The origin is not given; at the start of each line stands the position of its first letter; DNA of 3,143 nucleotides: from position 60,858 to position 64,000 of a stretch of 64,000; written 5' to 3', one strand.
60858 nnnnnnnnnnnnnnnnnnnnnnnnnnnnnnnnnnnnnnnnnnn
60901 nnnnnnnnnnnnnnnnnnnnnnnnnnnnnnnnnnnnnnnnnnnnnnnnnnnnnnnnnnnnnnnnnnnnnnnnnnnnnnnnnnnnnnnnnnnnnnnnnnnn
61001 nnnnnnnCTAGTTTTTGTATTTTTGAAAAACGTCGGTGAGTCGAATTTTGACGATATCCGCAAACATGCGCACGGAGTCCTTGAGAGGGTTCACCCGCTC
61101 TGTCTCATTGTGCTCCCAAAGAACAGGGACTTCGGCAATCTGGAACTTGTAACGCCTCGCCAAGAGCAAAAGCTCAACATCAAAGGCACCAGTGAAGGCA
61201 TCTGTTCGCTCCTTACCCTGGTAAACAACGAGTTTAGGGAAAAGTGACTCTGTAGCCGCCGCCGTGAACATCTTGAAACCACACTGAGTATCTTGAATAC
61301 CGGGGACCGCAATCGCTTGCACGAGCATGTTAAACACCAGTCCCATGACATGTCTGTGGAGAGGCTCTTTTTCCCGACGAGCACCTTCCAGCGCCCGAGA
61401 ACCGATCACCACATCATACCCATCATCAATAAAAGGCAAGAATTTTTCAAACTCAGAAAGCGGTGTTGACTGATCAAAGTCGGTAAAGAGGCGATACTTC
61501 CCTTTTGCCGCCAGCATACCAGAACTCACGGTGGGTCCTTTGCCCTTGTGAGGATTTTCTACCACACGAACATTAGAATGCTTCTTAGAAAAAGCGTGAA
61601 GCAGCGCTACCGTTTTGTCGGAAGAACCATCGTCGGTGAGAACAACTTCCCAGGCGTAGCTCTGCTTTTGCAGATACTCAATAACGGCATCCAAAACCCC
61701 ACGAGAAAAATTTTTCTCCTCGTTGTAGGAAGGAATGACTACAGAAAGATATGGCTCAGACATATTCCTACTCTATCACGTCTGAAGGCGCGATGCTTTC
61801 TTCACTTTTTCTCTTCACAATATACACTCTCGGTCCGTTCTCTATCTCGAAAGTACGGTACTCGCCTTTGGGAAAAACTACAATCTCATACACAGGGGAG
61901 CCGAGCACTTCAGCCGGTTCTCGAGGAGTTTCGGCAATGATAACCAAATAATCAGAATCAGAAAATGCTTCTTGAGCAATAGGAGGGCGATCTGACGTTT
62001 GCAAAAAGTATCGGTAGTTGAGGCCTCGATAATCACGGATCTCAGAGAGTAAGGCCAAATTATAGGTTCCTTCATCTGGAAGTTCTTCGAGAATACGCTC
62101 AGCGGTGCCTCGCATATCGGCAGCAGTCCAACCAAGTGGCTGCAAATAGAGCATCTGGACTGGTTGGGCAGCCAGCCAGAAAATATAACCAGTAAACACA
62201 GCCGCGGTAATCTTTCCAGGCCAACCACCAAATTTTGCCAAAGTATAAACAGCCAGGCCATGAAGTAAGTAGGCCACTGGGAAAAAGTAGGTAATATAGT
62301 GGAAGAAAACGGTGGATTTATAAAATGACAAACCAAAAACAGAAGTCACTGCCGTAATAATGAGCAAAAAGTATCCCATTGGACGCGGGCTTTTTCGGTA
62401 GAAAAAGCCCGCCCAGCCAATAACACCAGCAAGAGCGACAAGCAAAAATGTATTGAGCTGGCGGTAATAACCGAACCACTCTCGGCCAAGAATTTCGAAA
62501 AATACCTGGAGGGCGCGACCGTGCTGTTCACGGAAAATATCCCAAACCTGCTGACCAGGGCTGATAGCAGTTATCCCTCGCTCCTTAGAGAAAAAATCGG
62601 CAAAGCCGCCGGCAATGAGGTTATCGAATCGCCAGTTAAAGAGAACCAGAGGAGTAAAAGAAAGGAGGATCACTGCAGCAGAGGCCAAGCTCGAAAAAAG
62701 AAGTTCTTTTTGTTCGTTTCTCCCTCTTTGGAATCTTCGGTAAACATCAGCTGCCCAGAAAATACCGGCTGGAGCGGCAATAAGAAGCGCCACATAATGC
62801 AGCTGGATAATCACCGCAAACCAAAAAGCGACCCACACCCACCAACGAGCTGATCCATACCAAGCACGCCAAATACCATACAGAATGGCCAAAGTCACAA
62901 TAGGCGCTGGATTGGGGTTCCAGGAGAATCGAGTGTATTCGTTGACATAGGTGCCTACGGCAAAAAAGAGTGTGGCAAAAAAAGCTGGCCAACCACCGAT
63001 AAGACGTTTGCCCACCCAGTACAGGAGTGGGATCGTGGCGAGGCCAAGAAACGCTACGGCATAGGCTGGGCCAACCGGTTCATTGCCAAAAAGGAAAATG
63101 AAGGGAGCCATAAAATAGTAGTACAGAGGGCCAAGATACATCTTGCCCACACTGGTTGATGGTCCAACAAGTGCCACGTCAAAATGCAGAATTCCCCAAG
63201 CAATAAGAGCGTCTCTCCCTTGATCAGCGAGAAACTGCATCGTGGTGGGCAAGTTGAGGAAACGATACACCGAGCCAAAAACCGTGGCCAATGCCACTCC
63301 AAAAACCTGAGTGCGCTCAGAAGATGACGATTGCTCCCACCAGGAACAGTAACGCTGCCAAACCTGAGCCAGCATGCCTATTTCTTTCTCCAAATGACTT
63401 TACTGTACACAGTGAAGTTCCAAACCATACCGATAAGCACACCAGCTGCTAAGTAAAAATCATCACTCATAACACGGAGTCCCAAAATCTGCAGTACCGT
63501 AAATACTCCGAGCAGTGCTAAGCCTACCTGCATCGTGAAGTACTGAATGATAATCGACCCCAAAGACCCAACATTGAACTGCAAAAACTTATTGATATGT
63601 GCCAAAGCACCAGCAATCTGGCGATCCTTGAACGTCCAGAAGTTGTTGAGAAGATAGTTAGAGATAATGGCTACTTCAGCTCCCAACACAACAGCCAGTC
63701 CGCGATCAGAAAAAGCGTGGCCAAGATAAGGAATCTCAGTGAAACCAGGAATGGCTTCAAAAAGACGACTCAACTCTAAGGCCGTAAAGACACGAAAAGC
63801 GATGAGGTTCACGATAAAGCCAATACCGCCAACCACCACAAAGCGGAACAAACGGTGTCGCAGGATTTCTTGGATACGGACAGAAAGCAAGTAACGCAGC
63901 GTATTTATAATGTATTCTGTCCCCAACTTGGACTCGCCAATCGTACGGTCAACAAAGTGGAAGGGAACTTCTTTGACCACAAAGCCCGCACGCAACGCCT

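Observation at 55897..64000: Lipid-linked glycan assembly cluster combining a DPPR-synthase-like UbiA enzyme, a WecA/MraY-like primer transferase, two GT2 polyprenyl-P-sugar synthases and four GT-C glycosyltransferases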

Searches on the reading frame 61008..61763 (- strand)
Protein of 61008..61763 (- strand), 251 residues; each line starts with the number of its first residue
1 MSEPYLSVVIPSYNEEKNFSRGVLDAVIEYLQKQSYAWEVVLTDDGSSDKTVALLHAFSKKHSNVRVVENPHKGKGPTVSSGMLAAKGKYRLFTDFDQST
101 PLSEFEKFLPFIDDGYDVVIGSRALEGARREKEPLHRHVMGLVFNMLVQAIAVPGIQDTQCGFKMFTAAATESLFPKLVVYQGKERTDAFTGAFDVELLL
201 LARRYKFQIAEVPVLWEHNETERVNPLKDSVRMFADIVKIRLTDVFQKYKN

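Call 5: search_protein_families(library=pfam, proteins=[window:61008-61763:-], max_evalue=0.01)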
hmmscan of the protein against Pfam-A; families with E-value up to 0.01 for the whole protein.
window:61008-61763:- (251 aa): 4 families
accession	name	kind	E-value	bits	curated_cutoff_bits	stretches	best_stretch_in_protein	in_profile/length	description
PF00535.33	Glycos_transf_2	-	1.1e-24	87.7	23.3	1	7-173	1-166/168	Glycosyl transferase family 2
PF10111.15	Glyco_tranf_2_2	-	3.2e-06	27.3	27.3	1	7-112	1-106/276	Glycosyltransferase like family 2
PF13641.12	Glyco_tranf_2_3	-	9.2e-06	26.3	27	1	5-214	2-206/230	Glycosyltransferase like family 2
PF22177.2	PBP1_XylR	-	0.0045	17.7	27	1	13-48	6-41/98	XylR N-terminal domain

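Call 6: search_protein_families(library=ncbifam, proteins=[window:61008-61763:-], max_evalue=0.01)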
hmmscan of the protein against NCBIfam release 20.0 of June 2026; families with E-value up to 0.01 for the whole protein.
window:61008-61763:- (251 aa): 21 families
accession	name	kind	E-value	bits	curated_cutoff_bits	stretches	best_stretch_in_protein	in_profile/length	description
NF047588.1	GlcsyltransPgfSStrep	equivalog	1.6e-16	60.4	500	1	6-174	3-167/308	glycosyltransferase PgfS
NF041391.1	DPhHxTase_Halo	equivalog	6.5e-16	58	375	1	12-242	3-210/213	dolichyl-phosphate hexose transferase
NF007482.0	PRK10073.1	equivalog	3.3e-15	55.9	423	1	2-107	4-105/334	glycosyltransferase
NF007986.1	PRK10714.1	equivalog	7.2e-14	51.5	529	1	6-166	8-164/316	undecaprenyl-phosphate 4-deoxy-4-formamido-L-arabinose transferase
NF041875.1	EPS_EpsD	equivalog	1.4e-13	50.9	370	1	6-168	1-158/325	exopolysaccharide biosynthesis glycosyltransferase EpsD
TIGR04182.1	glyco_TIGR04182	equivalog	3.9e-12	46.2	325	1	7-240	3-217/293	S-layer glycoprotein N-glycosyltransferase AglJ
TIGR03937.1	PgaC_IcaA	equivalog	5.3e-12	45.4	422.3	1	3-97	44-135/407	poly-beta-1,6-N-acetyl-D-glucosamine synthase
NF047683.1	TeichurnBiosyTuaG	equivalog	8.4e-11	42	400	1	3-113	5-112/252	teichuronic acid biosynthesis protein TuaG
NF050050.1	ProtGlycPglI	equivalog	4.5e-10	39.4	500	1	4-126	2-122/306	GalNAc(5)-diNAcBac-PP-undecaprenol beta-1,3-glucosyltransferase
NF038302.1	EPS_HpsE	equivalog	6.7e-10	38.4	300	1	6-98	3-97/307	hormogonium polysaccharide biosynthesis glycosyltransferase HpsE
TIGR04283.1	glyco_like_mftF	equivalog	1.7e-09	37.6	182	1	6-107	1-92/221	TIGR04283 family arsenosugar biosynthesis glycosyltransferase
NF010496.0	PRK13915.1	equivalog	1.3e-07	31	262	1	6-105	33-134/307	glucosyl-3-phosphoglycerate synthase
NF053739.1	GlytfEpsEBac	equivalog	3.6e-07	29.4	450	1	4-119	1-116/265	glycosyltransferase EpsE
NF058614.1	PPMAGASynPpgS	equivalog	8.9e-07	28.6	370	1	8-174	4-165/226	polyprenyl-phospho-N-acetylgalactosaminyl synthase PpgS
TIGR03965.1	mycofact_glyco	equivalog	3.1e-06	26.3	280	1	4-123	74-190/467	mycofactocin biosynthesis glycosyltransferase MftF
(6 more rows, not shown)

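Call 10: find_encoding_contigs(protein=window:61008-61763:-, flank=10000, max_places=6)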
Protein window:61008-61763:- (251 aa): no gene with exactly this product is on record in the collection.

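Call 77: search_solved_structures(query=window:61011-61763:-, max_evalue=0.001)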
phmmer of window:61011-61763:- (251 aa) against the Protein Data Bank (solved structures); distinct sequences matched with E-value up to 0.001: 20.
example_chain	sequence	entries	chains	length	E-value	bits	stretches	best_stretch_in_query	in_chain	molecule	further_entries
5mlz_A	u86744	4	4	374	1.5e-13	53.7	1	6-168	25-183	Dolichol monophosphate mannose synthase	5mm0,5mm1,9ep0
9bhc_C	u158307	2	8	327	3.1e-11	46.2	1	6-166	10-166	Undecaprenyl-phosphate 4-deoxy-4-formamido-L-arabinose transferase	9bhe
8vxh_A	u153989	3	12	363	4e-11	45.8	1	6-166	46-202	Undecaprenyl-phosphate 4-deoxy-4-formamido-L-arabinose transferase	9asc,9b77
2z87_A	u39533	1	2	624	1.5e-10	44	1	4-96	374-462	Chondroitin synthase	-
2z86_A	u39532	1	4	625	1.5e-10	44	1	4-96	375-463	Chondroitin synthase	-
9hwj_A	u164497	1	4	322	5.3e-09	38.9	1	6-165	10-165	Undecaprenyl-phosphate 4-deoxy-4-formamido-L-arabinose transferase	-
5hea_A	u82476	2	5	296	9.1e-09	38.1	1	5-120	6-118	Putative glycosyltransferase (GalT1)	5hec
5eke_A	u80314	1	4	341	9.7e-09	38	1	6-124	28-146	Uncharacterized glycosyltransferase sll0501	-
5ekp_C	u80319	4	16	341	9.7e-09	38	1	6-124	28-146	Uncharacterized glycosyltransferase sll0501 | Glycosyltransferase sll0501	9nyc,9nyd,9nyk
9nye_A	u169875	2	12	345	1e-08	38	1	6-124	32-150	Glycosyltransferase sll0501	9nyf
6p61_A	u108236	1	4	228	4.1e-08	36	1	3-117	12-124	Glycosyltransferase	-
8bz8_A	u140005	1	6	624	2.1e-07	33.7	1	6-123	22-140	Glycosyltransferase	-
8bz4_A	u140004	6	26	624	2.1e-07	33.7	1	6-123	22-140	Glycosyltransferase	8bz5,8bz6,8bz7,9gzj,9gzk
3bcv_A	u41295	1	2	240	4.2e-07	32.6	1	4-98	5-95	Putative glycosyltransferase protein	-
5tz8_A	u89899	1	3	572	1.2e-06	31.1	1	6-119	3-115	Glycosyl transferase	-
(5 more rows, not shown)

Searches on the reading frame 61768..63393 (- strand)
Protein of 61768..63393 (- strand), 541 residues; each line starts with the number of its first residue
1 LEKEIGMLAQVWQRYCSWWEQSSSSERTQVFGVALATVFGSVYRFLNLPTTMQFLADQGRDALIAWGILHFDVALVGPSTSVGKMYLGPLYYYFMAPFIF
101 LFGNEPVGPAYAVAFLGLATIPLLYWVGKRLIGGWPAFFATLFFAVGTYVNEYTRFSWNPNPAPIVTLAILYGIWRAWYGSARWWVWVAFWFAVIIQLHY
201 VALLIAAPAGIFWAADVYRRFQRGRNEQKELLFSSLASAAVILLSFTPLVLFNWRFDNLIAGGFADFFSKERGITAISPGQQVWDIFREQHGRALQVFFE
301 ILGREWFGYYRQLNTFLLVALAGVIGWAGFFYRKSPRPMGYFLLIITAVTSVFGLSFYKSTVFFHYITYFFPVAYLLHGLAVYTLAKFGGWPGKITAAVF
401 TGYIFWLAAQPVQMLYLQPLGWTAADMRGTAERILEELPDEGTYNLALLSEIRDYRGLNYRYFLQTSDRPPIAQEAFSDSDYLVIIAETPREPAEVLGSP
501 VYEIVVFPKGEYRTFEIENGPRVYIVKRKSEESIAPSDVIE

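Call 5: search_protein_families(library=pfam, proteins=[window:61768-63393:-], max_evalue=0.01)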
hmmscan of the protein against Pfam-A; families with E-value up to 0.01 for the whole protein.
window:61768-63393:- (541 aa): 1 family
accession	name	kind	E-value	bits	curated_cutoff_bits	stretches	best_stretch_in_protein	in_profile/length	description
PF13231.12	PMT_2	-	5.6e-06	27.1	26.1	1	89-221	4-137/160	Dolichyl-phosphate-mannose-protein mannosyltransferase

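Call 6: search_protein_families(library=ncbifam, proteins=[window:61768-63393:-], max_evalue=0.01)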
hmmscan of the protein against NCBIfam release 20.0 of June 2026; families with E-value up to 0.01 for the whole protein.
window:61768-63393:- (541 aa): 0 families

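Call 26: search_solved_structures(query=A3, max_evalue=10)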
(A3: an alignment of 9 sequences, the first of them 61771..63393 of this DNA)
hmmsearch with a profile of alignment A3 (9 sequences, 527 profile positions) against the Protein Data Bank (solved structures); distinct sequences matched with E-value up to 10: 3.
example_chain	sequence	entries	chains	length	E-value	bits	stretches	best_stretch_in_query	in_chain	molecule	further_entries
8j5z_A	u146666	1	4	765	0.42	12.3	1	28-132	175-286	Terpene cyclase/mutase family member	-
6ysf_A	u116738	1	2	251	0.56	11.8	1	29-76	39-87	Chemotaxis motB protein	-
8ucs_A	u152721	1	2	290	0.95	11.1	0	29-76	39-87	OmpA family protein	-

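Call 76: search_protein_families(library=pfam, alignment_id=A3, max_evalue=0.01)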
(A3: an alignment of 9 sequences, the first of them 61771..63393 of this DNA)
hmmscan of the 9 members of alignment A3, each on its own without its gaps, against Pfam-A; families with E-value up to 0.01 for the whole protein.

A. member 1, window:61771-63393:- (541 aa): 1 family
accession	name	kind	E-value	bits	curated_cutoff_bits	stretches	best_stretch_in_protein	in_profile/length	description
PF13231.12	PMT_2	-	5.6e-06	27.1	26.1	1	89-221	4-137/160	Dolichyl-phosphate-mannose-protein mannosyltransferase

B. families by the number of members that match (of 9 scanned): 1 family
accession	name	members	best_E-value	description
PF13231.12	PMT_2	9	1.5e-10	Dolichyl-phosphate-mannose-protein mannosyltransferase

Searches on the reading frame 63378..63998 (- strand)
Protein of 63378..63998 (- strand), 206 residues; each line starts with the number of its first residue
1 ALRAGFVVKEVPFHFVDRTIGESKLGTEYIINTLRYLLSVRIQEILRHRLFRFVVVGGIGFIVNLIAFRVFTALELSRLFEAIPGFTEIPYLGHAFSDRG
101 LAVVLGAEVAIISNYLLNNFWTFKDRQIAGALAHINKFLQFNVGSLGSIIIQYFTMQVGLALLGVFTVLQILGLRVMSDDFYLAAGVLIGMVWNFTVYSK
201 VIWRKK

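Call 5: search_protein_families(library=pfam, proteins=[window:63378-63998:-], max_evalue=0.01)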
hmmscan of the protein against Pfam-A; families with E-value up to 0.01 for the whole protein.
window:63378-63998:- (206 aa): 1 family
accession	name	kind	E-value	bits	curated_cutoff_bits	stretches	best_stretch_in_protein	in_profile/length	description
PF04138.20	GtrA_DPMS_TM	-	7.6e-14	52.4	26.1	1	52-203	1-117/117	GtrA/DPMS, transmembrane domain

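Call 6: search_protein_families(library=ncbifam, proteins=[window:63378-63998:-], max_evalue=0.01)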
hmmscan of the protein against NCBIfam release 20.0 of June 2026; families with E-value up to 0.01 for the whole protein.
window:63378-63998:- (206 aa): 0 families
